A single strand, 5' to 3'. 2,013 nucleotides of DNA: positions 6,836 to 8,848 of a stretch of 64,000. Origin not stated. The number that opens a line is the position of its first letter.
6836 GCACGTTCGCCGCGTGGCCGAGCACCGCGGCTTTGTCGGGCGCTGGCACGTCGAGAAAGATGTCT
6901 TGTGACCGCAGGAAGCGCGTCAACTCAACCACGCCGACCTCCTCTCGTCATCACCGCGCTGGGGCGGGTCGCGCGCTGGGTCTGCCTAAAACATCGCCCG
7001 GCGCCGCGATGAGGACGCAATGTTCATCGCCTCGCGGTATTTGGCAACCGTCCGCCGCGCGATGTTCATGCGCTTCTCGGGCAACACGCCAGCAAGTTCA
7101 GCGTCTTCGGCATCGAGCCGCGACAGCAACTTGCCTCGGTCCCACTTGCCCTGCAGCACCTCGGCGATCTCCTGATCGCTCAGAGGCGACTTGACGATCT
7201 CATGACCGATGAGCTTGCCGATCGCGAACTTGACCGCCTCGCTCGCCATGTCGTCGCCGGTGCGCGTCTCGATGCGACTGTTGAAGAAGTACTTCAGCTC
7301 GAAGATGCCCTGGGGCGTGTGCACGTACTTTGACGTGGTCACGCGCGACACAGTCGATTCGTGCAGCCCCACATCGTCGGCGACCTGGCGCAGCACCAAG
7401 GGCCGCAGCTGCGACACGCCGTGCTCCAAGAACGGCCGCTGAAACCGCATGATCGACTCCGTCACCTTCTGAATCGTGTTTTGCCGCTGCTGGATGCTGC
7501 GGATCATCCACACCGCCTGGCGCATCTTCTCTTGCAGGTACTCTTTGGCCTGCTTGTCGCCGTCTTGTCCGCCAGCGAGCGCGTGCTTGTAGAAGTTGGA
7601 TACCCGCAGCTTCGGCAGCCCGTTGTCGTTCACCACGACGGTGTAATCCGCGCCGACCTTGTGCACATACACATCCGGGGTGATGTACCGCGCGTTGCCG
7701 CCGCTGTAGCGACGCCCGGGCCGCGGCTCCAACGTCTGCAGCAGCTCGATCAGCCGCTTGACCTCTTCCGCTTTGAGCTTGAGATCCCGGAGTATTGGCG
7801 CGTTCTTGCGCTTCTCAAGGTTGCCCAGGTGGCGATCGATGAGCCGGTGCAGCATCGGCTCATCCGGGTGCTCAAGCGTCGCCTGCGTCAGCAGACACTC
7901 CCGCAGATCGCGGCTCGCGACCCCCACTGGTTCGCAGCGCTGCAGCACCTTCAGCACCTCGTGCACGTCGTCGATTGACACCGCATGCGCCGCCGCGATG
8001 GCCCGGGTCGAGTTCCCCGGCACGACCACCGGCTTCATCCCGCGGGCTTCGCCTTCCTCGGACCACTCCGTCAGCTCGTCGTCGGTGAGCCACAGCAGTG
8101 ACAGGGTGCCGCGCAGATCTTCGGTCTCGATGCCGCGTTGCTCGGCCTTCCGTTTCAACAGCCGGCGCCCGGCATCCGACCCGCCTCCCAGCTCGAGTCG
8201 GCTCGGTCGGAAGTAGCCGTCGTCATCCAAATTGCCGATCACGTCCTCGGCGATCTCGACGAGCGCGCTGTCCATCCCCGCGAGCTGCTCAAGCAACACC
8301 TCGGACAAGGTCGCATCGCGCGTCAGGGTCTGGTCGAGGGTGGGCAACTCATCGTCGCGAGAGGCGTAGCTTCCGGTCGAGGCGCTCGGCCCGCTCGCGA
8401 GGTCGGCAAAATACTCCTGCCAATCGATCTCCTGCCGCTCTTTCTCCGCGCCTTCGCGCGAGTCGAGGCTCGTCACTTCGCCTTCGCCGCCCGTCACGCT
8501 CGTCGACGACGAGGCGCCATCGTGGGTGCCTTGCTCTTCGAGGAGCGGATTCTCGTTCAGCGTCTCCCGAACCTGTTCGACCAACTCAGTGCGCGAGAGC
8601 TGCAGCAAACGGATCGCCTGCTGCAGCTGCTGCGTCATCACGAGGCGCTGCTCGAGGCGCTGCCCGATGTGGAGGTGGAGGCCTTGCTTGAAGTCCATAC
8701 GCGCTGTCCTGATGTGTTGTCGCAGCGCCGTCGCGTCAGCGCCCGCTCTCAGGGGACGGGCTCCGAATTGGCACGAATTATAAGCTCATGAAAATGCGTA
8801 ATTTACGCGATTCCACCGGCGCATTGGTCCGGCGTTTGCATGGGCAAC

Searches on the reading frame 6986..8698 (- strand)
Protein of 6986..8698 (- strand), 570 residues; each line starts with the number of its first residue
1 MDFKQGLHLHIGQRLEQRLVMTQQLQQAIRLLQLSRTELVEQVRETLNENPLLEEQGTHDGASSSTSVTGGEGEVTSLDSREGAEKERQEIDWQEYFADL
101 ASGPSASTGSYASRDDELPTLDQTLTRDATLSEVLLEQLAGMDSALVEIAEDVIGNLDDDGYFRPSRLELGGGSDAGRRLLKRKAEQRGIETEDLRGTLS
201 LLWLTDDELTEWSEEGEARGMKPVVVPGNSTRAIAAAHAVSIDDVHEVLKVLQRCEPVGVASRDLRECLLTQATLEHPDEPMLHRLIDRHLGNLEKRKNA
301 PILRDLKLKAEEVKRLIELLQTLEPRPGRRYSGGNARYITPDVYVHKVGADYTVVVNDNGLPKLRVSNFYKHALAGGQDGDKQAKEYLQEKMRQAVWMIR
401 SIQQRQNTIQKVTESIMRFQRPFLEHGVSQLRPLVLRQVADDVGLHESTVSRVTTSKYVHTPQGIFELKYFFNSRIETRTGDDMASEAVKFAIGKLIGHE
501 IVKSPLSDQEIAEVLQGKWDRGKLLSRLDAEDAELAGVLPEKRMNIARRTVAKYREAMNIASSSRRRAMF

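Call 39: find_encoding_contigs(protein=window:6986-8698:-, flank=3000, max_places=10)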
Protein window:6986-8698:- (570 aa): 21 contigs read that carry it; 5 places shown.
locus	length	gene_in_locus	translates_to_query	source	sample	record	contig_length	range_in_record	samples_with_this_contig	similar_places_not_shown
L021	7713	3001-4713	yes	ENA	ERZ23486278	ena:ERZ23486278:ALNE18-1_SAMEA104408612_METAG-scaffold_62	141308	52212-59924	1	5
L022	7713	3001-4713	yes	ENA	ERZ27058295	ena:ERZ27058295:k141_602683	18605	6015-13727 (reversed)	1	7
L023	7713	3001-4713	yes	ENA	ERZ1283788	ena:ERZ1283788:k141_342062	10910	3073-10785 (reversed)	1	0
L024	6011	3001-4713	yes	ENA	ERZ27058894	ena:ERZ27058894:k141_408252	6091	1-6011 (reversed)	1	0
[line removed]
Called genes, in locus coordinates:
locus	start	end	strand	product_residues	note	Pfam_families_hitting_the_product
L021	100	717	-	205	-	PF01195:Pept_tRNA_hydro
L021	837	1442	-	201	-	PF01386:Ribosomal_L25p, PF14693:Ribosomal_TL5_C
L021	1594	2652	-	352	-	PF00226:DnaJ, PF01556:DnaJ_C, PF00684:DnaJ_CXXCXGXG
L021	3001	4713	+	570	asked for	PF00309:Sigma54_AID, PF04963:Sigma54_CBD, PF04552:Sigma54_DBD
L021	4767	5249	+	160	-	PF00359:PTS_EIIA_2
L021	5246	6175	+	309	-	PF03668:RapZ-like_N, PF22740:PapZ_C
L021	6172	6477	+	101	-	PF00381:PTS-HPr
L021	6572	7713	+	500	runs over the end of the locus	PF05524:PEP-utilisers_N, PF00391:PEP-utilizers, PF02896:PEP-utilizers_C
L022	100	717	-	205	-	PF01195:Pept_tRNA_hydro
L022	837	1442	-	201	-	PF01386:Ribosomal_L25p, PF14693:Ribosomal_TL5_C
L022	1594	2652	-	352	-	PF00226:DnaJ, PF01556:DnaJ_C, PF00684:DnaJ_CXXCXGXG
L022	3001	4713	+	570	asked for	PF00309:Sigma54_AID, PF04963:Sigma54_CBD, PF04552:Sigma54_DBD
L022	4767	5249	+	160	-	PF00359:PTS_EIIA_2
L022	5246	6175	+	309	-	PF03668:RapZ-like_N, PF22740:PapZ_C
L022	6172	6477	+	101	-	PF00381:PTS-HPr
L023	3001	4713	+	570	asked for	PF00309:Sigma54_AID, PF04963:Sigma54_CBD, PF04552:Sigma54_DBD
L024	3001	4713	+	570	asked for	PF00309:Sigma54_AID, PF04963:Sigma54_CBD, PF04552:Sigma54_DBD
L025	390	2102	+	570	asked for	PF00309:Sigma54_AID, PF04963:Sigma54_CBD, PF04552:Sigma54_DBD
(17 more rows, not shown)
